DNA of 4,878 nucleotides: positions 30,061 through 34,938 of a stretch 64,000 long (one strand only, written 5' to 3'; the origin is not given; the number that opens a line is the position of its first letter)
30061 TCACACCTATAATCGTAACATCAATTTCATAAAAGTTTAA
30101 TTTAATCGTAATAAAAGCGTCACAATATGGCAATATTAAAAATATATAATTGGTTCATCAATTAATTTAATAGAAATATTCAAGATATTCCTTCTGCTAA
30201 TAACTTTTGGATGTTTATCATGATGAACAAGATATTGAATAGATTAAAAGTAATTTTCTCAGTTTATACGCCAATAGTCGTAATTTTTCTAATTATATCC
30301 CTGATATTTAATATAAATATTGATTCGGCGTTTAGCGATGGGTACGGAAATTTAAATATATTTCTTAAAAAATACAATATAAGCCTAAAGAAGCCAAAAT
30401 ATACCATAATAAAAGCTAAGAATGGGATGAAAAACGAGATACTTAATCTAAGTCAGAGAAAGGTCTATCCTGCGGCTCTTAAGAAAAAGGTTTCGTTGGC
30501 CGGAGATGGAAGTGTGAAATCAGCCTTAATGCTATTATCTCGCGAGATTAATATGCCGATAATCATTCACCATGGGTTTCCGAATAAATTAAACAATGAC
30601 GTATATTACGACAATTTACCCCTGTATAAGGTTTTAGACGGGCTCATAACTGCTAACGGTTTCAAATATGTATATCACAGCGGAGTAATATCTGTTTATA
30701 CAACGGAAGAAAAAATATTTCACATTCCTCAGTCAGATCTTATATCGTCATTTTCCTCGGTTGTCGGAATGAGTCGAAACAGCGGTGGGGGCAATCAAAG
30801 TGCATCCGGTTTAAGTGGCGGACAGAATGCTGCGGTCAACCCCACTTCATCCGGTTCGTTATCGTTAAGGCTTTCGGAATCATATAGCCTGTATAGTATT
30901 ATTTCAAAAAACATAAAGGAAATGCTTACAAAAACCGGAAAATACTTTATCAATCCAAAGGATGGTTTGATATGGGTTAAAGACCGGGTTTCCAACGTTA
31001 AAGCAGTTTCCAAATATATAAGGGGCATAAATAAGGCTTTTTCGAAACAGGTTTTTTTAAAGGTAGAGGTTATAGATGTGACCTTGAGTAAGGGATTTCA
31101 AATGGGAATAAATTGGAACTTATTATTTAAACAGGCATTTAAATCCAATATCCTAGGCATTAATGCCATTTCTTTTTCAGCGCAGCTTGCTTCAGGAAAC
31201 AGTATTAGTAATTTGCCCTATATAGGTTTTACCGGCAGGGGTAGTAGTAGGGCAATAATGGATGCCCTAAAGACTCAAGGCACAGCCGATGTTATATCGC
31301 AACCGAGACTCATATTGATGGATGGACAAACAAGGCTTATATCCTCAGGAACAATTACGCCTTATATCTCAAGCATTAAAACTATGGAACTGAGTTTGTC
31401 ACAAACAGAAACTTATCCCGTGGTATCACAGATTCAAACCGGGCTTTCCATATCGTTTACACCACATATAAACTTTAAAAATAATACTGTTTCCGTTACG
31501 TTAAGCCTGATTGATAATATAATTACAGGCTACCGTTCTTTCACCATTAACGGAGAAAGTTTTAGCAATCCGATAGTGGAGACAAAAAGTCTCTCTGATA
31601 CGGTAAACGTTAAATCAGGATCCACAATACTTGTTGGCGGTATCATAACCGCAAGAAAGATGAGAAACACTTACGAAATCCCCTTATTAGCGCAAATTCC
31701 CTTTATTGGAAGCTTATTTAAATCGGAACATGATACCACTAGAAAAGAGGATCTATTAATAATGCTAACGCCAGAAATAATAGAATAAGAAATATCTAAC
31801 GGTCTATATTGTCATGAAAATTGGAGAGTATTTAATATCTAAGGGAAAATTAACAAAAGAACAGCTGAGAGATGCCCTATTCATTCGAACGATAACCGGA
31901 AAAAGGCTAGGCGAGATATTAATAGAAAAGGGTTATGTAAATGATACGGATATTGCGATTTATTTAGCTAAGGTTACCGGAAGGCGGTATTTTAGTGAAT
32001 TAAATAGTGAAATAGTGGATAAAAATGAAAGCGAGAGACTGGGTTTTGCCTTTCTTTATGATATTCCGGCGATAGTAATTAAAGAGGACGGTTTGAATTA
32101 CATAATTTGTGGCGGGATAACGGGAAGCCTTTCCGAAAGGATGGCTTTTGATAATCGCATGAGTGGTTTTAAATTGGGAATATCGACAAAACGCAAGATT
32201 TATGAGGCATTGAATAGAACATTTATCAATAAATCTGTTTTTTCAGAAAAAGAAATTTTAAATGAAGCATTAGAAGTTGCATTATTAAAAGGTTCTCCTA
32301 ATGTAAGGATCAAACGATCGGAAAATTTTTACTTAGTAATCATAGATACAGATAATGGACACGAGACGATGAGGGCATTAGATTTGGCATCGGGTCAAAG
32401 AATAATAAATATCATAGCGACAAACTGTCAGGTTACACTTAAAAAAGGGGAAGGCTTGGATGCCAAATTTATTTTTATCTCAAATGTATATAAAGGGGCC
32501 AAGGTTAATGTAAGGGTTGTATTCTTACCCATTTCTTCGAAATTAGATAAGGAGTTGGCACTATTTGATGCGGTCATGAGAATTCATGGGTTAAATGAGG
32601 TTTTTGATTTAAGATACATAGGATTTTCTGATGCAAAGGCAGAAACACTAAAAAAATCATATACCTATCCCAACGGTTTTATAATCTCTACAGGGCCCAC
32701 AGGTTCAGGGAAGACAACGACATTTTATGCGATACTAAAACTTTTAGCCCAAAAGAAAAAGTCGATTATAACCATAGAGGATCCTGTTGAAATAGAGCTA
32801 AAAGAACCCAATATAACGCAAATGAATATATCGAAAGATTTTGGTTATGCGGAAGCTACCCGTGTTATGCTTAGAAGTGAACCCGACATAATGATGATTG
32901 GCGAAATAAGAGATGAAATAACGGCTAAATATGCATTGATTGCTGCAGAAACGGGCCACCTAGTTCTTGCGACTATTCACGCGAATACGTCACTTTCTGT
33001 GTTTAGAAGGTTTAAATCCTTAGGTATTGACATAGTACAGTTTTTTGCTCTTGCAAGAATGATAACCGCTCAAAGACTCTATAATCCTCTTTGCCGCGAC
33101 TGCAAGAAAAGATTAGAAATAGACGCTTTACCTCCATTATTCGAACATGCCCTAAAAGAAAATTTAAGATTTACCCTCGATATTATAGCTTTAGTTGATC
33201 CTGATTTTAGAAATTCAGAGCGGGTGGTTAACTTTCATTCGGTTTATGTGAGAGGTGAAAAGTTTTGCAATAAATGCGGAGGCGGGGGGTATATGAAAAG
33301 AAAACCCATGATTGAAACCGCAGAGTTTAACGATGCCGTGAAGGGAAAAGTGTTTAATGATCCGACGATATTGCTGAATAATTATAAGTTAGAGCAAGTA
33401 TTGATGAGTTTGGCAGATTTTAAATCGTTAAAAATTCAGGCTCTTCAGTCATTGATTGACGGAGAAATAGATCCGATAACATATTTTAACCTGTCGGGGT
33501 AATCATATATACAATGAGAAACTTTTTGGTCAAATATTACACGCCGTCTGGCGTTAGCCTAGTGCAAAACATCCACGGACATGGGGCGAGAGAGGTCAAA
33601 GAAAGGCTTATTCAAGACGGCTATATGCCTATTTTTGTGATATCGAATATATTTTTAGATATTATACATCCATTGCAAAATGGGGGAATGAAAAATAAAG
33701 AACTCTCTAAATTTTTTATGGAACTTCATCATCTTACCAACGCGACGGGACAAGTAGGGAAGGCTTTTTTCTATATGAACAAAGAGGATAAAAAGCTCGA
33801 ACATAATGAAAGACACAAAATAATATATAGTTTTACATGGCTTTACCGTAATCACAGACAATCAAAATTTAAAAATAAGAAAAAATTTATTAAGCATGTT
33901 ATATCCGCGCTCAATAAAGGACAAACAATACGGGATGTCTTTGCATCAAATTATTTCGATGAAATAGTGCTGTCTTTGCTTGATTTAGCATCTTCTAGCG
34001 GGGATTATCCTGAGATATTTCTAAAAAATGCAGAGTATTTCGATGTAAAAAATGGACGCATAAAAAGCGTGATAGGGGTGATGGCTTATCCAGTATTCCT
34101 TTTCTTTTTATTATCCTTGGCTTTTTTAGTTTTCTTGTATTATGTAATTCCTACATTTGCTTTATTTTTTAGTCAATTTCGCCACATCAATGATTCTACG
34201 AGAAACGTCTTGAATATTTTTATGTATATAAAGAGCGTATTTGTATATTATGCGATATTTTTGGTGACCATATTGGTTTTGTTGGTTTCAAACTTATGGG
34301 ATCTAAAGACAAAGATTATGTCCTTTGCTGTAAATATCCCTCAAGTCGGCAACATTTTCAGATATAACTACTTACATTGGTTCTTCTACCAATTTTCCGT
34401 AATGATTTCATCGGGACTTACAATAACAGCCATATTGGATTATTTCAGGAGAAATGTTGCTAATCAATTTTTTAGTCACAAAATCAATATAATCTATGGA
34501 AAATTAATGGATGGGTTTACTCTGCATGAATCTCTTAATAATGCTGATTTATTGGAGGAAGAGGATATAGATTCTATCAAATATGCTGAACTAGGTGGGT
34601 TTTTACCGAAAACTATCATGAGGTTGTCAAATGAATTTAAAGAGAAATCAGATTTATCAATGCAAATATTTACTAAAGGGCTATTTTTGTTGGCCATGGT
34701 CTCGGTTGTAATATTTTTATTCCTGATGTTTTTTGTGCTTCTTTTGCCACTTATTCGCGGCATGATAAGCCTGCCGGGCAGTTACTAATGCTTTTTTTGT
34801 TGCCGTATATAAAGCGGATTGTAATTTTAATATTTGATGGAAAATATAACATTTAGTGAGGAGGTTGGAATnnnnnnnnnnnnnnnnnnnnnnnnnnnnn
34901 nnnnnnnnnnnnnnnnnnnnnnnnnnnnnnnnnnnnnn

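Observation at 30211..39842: Compact, highly diverged secretin-ATPase-platform-pilin operon whose six distal genes carry no recognisable family signature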

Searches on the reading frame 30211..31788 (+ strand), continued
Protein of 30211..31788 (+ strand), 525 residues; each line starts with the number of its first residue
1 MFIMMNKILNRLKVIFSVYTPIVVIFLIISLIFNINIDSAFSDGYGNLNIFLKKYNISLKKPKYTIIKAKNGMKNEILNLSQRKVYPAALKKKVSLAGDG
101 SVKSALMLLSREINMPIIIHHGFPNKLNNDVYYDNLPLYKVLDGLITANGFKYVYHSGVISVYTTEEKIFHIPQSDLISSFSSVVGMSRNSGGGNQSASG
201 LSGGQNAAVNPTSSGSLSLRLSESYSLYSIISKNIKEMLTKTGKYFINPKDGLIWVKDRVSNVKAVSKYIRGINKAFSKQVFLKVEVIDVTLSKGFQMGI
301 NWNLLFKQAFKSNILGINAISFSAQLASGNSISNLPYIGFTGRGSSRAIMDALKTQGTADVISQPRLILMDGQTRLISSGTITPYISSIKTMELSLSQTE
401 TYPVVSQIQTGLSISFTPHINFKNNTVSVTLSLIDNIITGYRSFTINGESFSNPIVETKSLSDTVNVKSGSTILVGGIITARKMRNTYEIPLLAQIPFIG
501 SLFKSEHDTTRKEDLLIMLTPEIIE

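Call 96: get_annotated_region(hit=H36, flank=300)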
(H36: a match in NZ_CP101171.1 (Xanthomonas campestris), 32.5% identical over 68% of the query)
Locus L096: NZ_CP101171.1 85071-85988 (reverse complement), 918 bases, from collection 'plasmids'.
description: Xanthomonas campestris pv. campestris strain CN05 plasmid unnamed, complete sequence
organism: Xanthomonas campestris (NCBI taxid 340)
taxonomy: Bacteria; Pseudomonadota; Gammaproteobacteria; Lysobacterales; Lysobacteraceae; Xanthomonas; Xanthomonas campestris
host: -; source: Brassica rapa subsp. pekinensis,Plant sample; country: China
typing (MOB-suite, as given by PLSDB): conjugative; relaxase MOBP; mating-pair formation MPF_I
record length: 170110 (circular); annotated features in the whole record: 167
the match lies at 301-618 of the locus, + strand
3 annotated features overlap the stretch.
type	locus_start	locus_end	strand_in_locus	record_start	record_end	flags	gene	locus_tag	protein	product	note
CDS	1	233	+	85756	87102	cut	pilO2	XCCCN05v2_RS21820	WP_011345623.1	type 4b pilus protein PilO2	-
CDS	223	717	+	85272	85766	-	pilP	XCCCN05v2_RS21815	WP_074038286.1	type IV pilus biogenesis protein PilP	GO:0009297 - pilus assembly [Evidence IEA]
CDS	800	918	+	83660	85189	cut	-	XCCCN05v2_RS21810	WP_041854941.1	ATPase, T2SS/T4P/T4SS family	-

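Call 97: get_annotated_region(hit=H39, flank=300)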
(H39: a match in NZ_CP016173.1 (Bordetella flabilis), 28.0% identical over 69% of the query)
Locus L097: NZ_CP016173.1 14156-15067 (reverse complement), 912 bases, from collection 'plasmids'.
description: Bordetella flabilis strain AU10664 plasmid unnamed1, complete sequence
organism: Bordetella flabilis (NCBI taxid 463014)
taxonomy: Bacteria; Pseudomonadota; Betaproteobacteria; Burkholderiales; Alcaligenaceae; Bordetella; Bordetella flabilis
host: -; source: Homo sapiens,sputum; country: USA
typing (MOB-suite, as given by PLSDB): non-mobilizable
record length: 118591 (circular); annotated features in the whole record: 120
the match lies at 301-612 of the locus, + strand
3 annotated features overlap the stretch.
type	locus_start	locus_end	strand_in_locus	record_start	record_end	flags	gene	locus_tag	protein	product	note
CDS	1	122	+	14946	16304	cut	pilO2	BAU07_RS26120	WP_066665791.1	type 4b pilus protein PilO2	-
CDS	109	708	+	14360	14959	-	pilP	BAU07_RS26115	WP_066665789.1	type IV pilus biogenesis protein PilP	GO:0009297 - pilus assembly [Evidence IEA]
CDS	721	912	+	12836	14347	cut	-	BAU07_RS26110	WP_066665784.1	ATPase, T2SS/T4P/T4SS family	-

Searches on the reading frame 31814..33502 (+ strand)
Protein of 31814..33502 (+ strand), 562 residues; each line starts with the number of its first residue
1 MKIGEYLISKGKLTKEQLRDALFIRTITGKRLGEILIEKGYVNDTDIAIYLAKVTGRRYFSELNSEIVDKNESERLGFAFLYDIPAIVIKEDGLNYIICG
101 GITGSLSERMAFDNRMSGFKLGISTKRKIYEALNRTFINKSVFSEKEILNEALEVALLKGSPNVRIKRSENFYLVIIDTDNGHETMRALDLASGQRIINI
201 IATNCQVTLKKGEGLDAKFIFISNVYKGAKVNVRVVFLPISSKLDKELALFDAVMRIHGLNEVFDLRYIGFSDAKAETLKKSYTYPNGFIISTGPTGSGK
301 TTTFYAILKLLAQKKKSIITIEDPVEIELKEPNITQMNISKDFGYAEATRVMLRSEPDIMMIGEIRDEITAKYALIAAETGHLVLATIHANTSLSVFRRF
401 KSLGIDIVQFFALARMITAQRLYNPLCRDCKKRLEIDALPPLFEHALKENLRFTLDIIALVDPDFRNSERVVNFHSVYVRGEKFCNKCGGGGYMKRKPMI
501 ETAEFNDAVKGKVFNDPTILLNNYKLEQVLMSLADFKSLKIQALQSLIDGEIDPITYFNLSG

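Call 3: search_protein_families(library=pfam, proteins=[window:31814-33502:+], max_evalue=1)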
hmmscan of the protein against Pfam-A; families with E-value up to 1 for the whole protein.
window:31814-33502:+ (562 aa): 16 families
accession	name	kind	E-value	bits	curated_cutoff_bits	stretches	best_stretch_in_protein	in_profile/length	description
PF00437.27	T2SSE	-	8.1e-58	196.3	24.9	1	226-516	87-333/370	Type II/IV secretion system protein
PF20720.3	nSTAND3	-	0.00063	19.9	27.2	1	287-330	17-60/155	Novel STAND NTPase 3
PF15608.11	PELOTA_1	-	0.00078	19.6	25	1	333-381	15-62/81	PELOTA RNA binding domain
PF13401.12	AAA_22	-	0.0012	19.6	27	1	287-325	5-43/130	AAA domain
PF25199.1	nSTAND_NTPase5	-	0.0047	17.2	34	1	289-331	43-86/145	Novel STAND NTPase 5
PF04851.21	ResIII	-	0.0074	16.6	22.5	1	290-323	26-61/164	Type III restriction enzyme, res subunit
PF01656.29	CbiA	-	0.011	16.2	25.4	1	290-375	2-54/125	CobQ/CobB/MinD/ParA nucleotide binding domain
PF13555.12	AAA_29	-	0.017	15.3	27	1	287-315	22-50/61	P-loop containing region of AAA domain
PF13604.12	AAA_30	-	0.04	14.1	27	1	276-319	7-50/191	AAA domain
PF00005.33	ABC_tran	-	0.043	14.9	25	1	293-323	17-47/137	ABC transporter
PF13476.12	AAA_23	-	0.053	14.6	27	1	293-315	25-47/201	AAA domain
PF13245.12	AAA_19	-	0.083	13.5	25.1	1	287-318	11-44/134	AAA domain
PF03266.21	NTPase_1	-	0.083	13.2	23.9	1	290-316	2-28/168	NTPase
PF13173.12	AAA_14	-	0.13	12.7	27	1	289-333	4-49/129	AAA domain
PF02492.25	cobW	-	0.13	12.2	20.7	1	291-322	4-35/180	CobW/HypB/UreG, nucleotide-binding domain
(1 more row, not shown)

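Call 4: search_protein_families(library=ncbifam, proteins=[window:31814-33502:+], max_evalue=1)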
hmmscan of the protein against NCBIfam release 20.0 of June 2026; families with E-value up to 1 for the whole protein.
window:31814-33502:+ (562 aa): 31 families (the best 25 are shown)
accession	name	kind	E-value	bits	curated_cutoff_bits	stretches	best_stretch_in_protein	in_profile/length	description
TIGR02538.1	type_IV_pilB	equivalog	4.8e-54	183.9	675.65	1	254-437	282-466/564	type IV-A pilus assembly ATPase PilB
TIGR02533.1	type_II_gspE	equivalog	3.7e-52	177.6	630.25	1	227-515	189-445/486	type II secretion system ATPase GspE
NF007755.0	PRK10436.1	equivalog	1.1e-50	172.7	617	1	136-435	76-367/465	type II secretion system protein GspE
NF053534.1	T4PilAsmATPsTfpB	equivalog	4e-49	167.5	850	1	254-442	302-489/584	type IV pilus assembly ATPase TfpB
NF041000.1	ATPase_ComGA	equivalog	4e-48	163.7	300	1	153-423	4-265/267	competence type IV pilus ATPase ComGA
TIGR01420.1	pilT_fam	subfamily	5.2e-35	121.3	319.1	1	277-400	112-239/343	PilT/PilU family type 4a pilus ATPase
TIGR02525.1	plasmid_TraJ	equivalog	1.6e-21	76.7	368.3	1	279-399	141-268/372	plasmid transfer ATPase TraJ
TIGR02782.1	TrbB_P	equivalog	4.4e-17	62.3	304.55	1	272-404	122-256/303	P-type conjugative transfer ATPase TrbB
NF058587.1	archaellum_moto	equivalog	7.3e-17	61.3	550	1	293-411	281-404/527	archaellum flagellar ATPase motor FlaI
TIGR02788.1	VirB11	equivalog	9.6e-17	61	249.95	1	290-403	147-265/308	P-type DNA transfer ATPase VirB11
NF053729.1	c-di-GMP_motif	domain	2.4e-14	52.8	38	1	2-53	1-52/53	cyclic di-GMP-binding domain-containing protein, MshE-related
NF010469.0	PRK13894.1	subfamily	2e-13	50.4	508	1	290-403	152-267/320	conjugal transfer ATPase TrbB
NF010407.0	PRK13833.1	subfamily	2.3e-13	50.3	499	1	277-408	135-267/323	conjugal transfer protein TrbB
TIGR02524.1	dot_icm_DotB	equivalog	2.4e-13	50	463.3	1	287-400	134-256/358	Dot/Icm type IV secretion system ATPase DotB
TIGR03819.1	heli_sec_ATPase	hypoth_equivalog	5.3e-13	48.9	373.15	1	247-405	141-302/340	TadA family conjugal transfer-associated ATPase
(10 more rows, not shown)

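Call 8: find_related_loci(query=window:31814-33502:+, collection=genome_contigs, flank=10000)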
Query window:31814-33502:+ (562 aa) in genome_contigs; peptide patterns used: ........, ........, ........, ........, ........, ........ (x = any residue, [..] = any of these).
408 stretches matched a pattern; 340 encode a relative of the query (tblastn E <= 1e-3); the best 80 are kept; 80 distinct loci.
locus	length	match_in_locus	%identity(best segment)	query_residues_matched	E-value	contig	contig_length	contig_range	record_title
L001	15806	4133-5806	67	1-561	0e+0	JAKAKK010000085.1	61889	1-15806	MAG: bacterium isolate WY4.bin64 NODE_523_length_61889_cov_12.905282, whole genome shotgun sequence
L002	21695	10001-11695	67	1-561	0e+0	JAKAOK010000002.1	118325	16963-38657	MAG: bacterium isolate YF1.bin133 NODE_115_length_118325_cov_5.277069, whole genome shotgun sequence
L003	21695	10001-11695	66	1-561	0e+0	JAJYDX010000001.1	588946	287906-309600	MAG: bacterium isolate DBS1-1.bin125 NODE_4_length_588946_cov_3.404785, whole genome shotgun sequence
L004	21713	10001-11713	64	1-561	0e+0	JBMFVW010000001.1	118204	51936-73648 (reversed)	MAG: Candidatus Acidulodesulfobacterium sp. isolate KM4364-02 NODE_18_length_118204_cov_196.327307, whole genome shotgun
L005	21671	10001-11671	64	1-561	0e+0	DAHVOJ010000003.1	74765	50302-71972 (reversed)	MAG TPA_asm: bacterium isolate clean584 NODE_3_length_74765_cov_13.381922, whole genome shotgun sequence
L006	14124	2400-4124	64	1-561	0e+0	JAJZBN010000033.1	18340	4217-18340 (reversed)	MAG: bacterium isolate HSP2.bin5 NODE_2004_length_18340_cov_19.721133, whole genome shotgun sequence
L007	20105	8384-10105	64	1-561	0e+0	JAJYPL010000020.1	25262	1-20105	MAG: bacterium isolate DS3.bin55 NODE_1765_length_25262_cov_8.788582, whole genome shotgun sequence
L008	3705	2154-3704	68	1-520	0e+0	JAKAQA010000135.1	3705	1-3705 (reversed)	MAG: bacterium isolate YF1.bin97 NODE_36991_length_3705_cov_7.718278, whole genome shotgun sequence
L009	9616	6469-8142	66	1-561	0e+0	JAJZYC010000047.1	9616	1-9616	MAG: bacterium isolate TL1-5.bin112 NODE_9489_length_9616_cov_1.436716, whole genome shotgun sequence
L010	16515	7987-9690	74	1-561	0e+0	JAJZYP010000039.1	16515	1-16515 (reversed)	MAG: bacterium isolate TL1-5.bin36 NODE_4360_length_16515_cov_2.809922, whole genome shotgun sequence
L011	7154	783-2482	68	1-561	0e+0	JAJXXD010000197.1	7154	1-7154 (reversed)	MAG: bacterium isolate BP6.bin134 NODE_21274_length_7154_cov_3.633841, whole genome shotgun sequence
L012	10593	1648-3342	67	1-561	0e+0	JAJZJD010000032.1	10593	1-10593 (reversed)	MAG: bacterium isolate LSA5.bin115 NODE_9436_length_10593_cov_5.436939, whole genome shotgun sequence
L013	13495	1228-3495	34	215-545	8e-45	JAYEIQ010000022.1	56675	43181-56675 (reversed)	MAG: Patescibacteria group bacterium isolate MAG187 MAG187_22, whole genome shotgun sequence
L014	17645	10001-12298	31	142-541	2e-43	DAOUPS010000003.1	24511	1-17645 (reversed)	MAG TPA_asm: bacterium isolate CSMAG_106 CSMAG_106_k127_2845347_length_24511_cov_20.2603, whole genome shotgun sequence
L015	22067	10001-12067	37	264-540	5e-42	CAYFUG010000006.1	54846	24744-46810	MAG TPA_asm: uncultured Bdellovibrionales bacterium isolate ERP107533_co1_14 genome assembly, contig: NODE_161_length_54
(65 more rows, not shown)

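Call 32: search_solved_structures(query=window:31814-33502:+, max_evalue=1e-10)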
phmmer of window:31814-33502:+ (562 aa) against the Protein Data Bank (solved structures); distinct sequences matched with E-value up to 1e-10: 24.
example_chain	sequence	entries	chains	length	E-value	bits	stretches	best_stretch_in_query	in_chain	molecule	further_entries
6f8l_G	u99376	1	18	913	1.3e-46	163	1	253-437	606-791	Type IV pilus assembly protein PilF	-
5zfr_A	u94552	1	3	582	6.1e-39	137.6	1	260-436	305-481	Type IV pilus biogenesis ATPase PilB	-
4pht_A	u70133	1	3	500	7.8e-39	137.3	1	253-439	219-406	General secretory pathway protein E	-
1p9r_A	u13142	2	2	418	1.6e-38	136.3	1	227-450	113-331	General secretion pathway protein E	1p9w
6olj_C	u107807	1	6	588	2e-38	135.9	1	260-437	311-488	Type IV pilus biogenesis ATPase PilB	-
5tsg_B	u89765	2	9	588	2e-38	135.9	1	260-437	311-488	Type IV pilus biogenesis ATPase PilB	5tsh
4kss_A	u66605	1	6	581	3.6e-38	135.1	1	228-450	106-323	Type II secretion system protein E, hemolysin-coregulated protein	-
4ksr_A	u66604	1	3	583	3.6e-38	135.1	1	228-450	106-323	Type II secretion system protein E, Hemolysin-coregulated protein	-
3jc8_Ba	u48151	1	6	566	3.5e-37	131.8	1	254-436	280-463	Type IV-A pilus assembly ATPase PilB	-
5it5_F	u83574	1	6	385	4.7e-37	131.4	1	253-437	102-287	ATP binding motif-containing protein PilF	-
5oiu_A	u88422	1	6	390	4.7e-37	131.4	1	253-437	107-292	Type IV pilus assembly protein PilF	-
6ejf_A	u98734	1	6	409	5.4e-37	131.2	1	253-437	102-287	Type IV pilus assembly protein PilF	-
8dze_A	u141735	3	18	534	9.8e-26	94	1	265-432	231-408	BfpD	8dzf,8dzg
3jvu_A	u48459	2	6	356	8e-25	91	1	276-400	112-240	Twitching mobility protein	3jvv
2eyu_A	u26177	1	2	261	3.9e-24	88.8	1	287-401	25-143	twitching motility protein PilT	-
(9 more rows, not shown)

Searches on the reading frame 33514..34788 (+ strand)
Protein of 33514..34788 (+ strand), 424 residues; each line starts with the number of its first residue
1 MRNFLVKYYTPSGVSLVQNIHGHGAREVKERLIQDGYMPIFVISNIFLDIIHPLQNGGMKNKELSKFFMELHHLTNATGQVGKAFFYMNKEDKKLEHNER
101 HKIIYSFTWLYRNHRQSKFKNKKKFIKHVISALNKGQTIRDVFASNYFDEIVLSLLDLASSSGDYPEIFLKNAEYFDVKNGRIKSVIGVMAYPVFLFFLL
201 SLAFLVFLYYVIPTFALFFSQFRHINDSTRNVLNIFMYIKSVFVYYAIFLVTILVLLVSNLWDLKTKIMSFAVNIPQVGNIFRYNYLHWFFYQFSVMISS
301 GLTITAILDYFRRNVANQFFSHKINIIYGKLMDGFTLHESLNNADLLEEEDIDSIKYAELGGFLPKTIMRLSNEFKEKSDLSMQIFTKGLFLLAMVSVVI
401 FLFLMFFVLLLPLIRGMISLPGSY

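Call 3: search_protein_families(library=pfam, proteins=[window:33514-34788:+], max_evalue=1)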
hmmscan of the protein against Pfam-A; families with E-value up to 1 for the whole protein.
window:33514-34788:+ (424 aa): 2 families
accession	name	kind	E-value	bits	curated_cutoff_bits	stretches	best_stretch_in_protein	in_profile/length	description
PF00482.28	T2SSF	-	5.6e-21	75.2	25.2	2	290-412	1-125/125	Type II secretion system (T2SS), protein F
PF01529.25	DHHC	-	0.55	10.7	28.7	1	183-262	39-118/133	DHHC palmitoyltransferase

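Call 4: search_protein_families(library=ncbifam, proteins=[window:33514-34788:+], max_evalue=1)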
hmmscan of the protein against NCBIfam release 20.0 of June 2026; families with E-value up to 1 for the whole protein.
window:33514-34788:+ (424 aa): 6 families
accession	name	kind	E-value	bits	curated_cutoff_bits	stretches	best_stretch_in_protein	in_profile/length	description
NF041012.2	T4P_ComGB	equivalog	4.7e-34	118.2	240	1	117-415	30-329/332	competence type IV pilus assembly protein ComGB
TIGR02120.1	GspF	equivalog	3.1e-21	76.1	424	1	115-414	91-395/401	type II secretion system inner membrane protein GspF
NF007861.0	PRK10573.1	equivalog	3.5e-17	62.5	401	1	120-398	92-376/401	protein transport protein HofC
NF052606.1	T4PiliAsmPilCMyx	equivalog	7.1e-15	54.7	700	1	121-399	114-399/419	type IV pilus assembly protein PilC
NF052607.1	T4PiliAsmPilCThrm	equivalog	4.4e-09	35.9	700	1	114-411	93-395/406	type IV pilus assembly protein PilC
NF047826.1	T3SSXpsF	equivalog_domain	1.9e-07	30.2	650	1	150-400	131-379/405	type II secretion system protein XpsF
